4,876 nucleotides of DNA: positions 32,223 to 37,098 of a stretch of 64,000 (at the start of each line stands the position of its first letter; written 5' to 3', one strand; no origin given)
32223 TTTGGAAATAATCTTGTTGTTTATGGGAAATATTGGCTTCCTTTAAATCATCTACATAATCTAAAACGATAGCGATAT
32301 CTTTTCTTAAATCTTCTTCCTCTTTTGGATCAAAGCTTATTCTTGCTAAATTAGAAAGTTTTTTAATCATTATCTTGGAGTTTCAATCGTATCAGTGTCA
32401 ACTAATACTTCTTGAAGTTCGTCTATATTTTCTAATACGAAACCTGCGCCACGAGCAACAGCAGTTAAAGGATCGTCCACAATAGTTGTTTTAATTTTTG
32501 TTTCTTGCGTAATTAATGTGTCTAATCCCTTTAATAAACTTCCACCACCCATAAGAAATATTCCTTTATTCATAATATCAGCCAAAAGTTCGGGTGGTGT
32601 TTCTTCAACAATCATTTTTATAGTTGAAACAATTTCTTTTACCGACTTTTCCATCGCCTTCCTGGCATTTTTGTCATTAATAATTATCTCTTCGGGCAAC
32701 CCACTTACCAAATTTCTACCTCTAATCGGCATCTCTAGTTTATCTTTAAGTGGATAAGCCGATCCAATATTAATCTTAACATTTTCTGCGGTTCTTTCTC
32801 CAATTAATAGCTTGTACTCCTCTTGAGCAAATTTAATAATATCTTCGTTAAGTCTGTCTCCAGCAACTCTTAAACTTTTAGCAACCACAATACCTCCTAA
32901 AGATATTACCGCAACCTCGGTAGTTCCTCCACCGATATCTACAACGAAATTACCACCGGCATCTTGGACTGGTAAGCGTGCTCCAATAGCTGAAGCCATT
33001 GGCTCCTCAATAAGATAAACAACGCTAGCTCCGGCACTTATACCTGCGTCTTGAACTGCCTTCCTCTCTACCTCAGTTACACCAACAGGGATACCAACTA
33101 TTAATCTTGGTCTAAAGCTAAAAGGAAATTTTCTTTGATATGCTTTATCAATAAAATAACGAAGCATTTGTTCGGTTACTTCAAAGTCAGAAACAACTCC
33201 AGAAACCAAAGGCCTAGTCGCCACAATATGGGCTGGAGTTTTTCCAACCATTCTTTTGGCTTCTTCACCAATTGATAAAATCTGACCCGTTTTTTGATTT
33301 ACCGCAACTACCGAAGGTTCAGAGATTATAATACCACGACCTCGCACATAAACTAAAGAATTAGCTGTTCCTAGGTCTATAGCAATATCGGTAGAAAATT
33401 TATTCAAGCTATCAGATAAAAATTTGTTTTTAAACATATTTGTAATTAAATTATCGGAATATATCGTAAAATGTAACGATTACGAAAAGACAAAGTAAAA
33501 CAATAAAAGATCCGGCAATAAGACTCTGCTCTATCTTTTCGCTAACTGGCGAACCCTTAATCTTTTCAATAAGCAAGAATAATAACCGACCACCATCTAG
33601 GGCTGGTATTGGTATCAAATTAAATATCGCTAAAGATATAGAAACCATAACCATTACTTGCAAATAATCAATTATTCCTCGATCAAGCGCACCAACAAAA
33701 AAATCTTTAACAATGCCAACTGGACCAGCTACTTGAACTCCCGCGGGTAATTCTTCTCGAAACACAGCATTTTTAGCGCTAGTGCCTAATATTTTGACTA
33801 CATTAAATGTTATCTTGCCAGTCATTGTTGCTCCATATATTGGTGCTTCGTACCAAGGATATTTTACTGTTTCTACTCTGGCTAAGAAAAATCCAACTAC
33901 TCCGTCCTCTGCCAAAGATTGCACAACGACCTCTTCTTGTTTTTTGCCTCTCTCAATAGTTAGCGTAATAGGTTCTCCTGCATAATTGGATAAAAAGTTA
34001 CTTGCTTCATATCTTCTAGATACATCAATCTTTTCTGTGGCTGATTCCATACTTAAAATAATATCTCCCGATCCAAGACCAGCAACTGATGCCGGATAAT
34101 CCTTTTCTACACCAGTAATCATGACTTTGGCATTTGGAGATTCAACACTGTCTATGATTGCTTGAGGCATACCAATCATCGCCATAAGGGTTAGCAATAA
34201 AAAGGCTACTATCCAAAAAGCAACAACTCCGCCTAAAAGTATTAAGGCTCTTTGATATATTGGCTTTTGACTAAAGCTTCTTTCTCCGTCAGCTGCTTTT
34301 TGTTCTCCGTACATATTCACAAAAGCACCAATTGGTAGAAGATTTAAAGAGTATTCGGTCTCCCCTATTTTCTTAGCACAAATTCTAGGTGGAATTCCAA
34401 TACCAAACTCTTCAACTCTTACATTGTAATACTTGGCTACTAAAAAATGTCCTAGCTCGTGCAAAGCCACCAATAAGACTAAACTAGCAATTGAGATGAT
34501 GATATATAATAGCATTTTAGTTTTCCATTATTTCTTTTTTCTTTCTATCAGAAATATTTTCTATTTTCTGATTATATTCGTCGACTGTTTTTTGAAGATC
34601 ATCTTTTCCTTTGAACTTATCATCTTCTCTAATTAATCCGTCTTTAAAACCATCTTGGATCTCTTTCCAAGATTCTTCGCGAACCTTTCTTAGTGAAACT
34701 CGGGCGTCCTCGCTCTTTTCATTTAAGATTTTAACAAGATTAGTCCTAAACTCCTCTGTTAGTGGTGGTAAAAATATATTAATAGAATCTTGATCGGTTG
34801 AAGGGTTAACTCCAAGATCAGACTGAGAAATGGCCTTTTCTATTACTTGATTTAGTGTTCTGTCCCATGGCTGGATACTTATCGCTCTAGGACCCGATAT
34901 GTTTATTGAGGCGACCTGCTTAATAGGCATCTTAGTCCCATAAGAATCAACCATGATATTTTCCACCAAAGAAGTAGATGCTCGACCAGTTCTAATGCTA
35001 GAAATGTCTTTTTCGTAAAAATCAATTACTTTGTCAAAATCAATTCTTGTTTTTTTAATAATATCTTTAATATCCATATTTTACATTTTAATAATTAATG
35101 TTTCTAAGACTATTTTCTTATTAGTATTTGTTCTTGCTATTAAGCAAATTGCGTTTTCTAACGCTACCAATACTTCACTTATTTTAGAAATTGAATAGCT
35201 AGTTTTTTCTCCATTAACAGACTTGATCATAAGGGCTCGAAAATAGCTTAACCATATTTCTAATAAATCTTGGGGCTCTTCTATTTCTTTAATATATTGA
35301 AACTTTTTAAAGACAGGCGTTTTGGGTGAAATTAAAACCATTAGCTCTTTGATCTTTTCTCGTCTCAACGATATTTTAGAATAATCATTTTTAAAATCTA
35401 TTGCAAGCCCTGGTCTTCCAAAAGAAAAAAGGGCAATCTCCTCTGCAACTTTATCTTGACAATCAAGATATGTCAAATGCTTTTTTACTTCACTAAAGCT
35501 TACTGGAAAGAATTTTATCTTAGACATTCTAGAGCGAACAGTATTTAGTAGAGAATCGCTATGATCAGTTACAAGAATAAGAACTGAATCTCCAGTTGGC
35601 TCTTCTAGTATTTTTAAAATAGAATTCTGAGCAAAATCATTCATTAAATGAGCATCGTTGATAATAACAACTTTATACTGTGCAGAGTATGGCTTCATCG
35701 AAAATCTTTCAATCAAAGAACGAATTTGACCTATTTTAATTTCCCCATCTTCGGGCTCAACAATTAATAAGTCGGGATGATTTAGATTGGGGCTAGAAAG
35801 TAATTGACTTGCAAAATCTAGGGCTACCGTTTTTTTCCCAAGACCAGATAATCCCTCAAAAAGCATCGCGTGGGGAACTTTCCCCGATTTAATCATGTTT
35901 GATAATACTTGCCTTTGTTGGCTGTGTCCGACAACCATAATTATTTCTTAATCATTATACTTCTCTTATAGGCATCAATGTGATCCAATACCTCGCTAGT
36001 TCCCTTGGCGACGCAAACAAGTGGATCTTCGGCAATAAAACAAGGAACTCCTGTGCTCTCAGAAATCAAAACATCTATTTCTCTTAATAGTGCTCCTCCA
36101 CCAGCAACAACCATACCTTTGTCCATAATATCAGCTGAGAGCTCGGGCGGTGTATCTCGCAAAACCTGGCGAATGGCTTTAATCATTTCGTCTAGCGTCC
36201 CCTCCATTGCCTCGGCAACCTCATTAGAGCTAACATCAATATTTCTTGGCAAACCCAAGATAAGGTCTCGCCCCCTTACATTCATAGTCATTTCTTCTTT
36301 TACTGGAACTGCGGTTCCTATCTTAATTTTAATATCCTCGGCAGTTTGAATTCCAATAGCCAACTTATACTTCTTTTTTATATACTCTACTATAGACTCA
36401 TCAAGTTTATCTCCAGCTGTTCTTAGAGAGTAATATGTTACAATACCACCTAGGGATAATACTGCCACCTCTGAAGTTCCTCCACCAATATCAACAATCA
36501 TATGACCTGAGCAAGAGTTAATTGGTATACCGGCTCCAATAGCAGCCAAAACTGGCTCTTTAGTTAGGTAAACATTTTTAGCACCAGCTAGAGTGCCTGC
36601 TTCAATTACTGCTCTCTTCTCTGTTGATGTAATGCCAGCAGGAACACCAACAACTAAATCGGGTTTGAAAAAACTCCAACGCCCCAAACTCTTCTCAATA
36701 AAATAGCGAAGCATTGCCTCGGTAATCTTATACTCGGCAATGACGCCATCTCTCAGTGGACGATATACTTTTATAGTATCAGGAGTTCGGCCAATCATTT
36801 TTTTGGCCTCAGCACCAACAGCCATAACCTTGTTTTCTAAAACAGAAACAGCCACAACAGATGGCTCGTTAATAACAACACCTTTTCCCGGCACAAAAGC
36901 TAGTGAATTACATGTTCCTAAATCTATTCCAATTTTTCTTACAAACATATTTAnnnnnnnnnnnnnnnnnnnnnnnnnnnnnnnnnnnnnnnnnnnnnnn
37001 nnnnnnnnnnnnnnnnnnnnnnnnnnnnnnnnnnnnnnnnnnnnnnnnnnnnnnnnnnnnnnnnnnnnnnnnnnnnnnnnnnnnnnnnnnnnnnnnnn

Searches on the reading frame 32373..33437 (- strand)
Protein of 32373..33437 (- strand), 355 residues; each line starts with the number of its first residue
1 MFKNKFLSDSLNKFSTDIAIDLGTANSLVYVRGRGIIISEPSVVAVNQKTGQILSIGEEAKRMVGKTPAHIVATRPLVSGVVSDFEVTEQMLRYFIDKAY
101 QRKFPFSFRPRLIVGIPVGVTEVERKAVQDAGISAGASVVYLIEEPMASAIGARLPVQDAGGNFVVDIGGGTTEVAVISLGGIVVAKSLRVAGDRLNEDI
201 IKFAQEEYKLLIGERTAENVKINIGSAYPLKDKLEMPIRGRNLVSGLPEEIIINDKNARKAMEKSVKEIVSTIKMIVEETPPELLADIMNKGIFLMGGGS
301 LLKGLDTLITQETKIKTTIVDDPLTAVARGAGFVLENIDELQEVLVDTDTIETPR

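Call 49: search_protein_families(library=pfam, proteins=[window:32373-33437:-], max_evalue=0.00001)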
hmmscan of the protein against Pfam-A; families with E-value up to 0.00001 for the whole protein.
window:32373-33437:- (355 aa): 5 families
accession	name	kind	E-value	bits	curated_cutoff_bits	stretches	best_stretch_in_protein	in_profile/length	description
PF06723.19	MreB_Mbl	-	2.9e-133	444.2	27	1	16-342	2-326/327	MreB/Mbl protein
PF14450.12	FtsA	-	6.3e-11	43.2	31.8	1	165-324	2-121/127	Cell division protein FtsA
PF00012.26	HSP70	-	1.2e-09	37.4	20.6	1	113-209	137-239/599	Hsp70 protein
PF00022.25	Actin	-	5.8e-08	32.2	27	0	41-206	31-189/410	Actin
PF11104.14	PilM_2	-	1.7e-06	27.7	27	0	266-321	256-306/340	Type IV pilus assembly protein PilM;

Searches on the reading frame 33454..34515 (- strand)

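Call 49: search_protein_families(library=pfam, proteins=[window:33454-34515:-], max_evalue=0.00001)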
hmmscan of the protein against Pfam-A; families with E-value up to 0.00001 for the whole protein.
window:33454-34515:- (354 aa): 2 families
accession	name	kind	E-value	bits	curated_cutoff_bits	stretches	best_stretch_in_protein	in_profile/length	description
PF02163.28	Peptidase_M50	-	2.4e-51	174.7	27.2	1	9-342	3-220/221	Peptidase family M50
PF13180.12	PDZ_2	-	6.2e-07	30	27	1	125-198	8-78/80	PDZ domain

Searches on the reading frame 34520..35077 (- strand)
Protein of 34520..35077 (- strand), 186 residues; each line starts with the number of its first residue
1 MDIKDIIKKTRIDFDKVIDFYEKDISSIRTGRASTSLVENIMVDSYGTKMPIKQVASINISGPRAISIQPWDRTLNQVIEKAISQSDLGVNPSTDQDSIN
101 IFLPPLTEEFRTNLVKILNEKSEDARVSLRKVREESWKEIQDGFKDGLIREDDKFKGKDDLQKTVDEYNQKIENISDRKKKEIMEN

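Call 49: search_protein_families(library=pfam, proteins=[window:34520-35077:-], max_evalue=0.00001)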
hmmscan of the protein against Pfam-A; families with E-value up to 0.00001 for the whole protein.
window:34520-35077:- (186 aa): 1 family
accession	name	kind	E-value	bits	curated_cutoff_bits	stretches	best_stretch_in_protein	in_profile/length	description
PF01765.24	RRF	-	1.1e-53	181.8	29.7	1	22-184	2-164/164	Ribosome recycling factor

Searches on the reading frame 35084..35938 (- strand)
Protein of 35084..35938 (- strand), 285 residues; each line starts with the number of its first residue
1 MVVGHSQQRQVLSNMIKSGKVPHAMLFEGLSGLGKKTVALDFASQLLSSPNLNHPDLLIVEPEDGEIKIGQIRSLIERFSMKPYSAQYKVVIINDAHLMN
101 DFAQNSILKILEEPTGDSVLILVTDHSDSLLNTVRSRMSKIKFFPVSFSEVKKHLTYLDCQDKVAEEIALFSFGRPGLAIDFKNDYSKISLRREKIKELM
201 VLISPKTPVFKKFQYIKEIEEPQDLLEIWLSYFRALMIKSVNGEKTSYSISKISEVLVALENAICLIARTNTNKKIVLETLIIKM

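Call 49: search_protein_families(library=pfam, proteins=[window:35084-35938:-], max_evalue=0.00001)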
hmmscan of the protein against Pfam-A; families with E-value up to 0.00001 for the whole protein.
window:35084-35938:- (285 aa): 1 family
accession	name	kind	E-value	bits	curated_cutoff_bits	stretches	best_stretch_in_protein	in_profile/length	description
PF13177.12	DNA_pol3_delta2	-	1.3e-38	133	27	1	5-145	2-159/161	DNA polymerase III, delta subunit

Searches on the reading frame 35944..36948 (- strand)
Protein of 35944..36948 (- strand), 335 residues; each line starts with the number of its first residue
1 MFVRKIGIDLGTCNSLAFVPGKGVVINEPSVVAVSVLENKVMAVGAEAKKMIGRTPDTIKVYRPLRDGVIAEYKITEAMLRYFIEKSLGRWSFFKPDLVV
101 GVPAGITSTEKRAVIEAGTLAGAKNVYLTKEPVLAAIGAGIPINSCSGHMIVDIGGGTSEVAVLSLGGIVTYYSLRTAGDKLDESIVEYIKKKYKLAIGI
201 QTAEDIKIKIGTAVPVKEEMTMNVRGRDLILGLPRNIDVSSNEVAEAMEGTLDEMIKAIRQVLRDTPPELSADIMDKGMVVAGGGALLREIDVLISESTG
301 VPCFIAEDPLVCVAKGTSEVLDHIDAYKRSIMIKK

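Call 50: search_protein_families(library=pfam, proteins=[window:35944-36948:-], max_evalue=0.00001)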
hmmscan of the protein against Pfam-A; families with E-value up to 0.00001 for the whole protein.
window:35944-36948:- (335 aa): 4 families
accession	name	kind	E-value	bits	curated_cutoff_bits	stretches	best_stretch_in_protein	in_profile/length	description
PF06723.19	MreB_Mbl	-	2e-134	448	27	1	5-328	3-326/327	MreB/Mbl protein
PF00012.26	HSP70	-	5.1e-14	51.9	20.6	1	97-316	135-367/599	Hsp70 protein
PF14450.12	FtsA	-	2.3e-09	38.1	31.8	1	151-307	2-111/127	Cell division protein FtsA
PF00022.25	Actin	-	3.4e-06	26.3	27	0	29-193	31-190/410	Actin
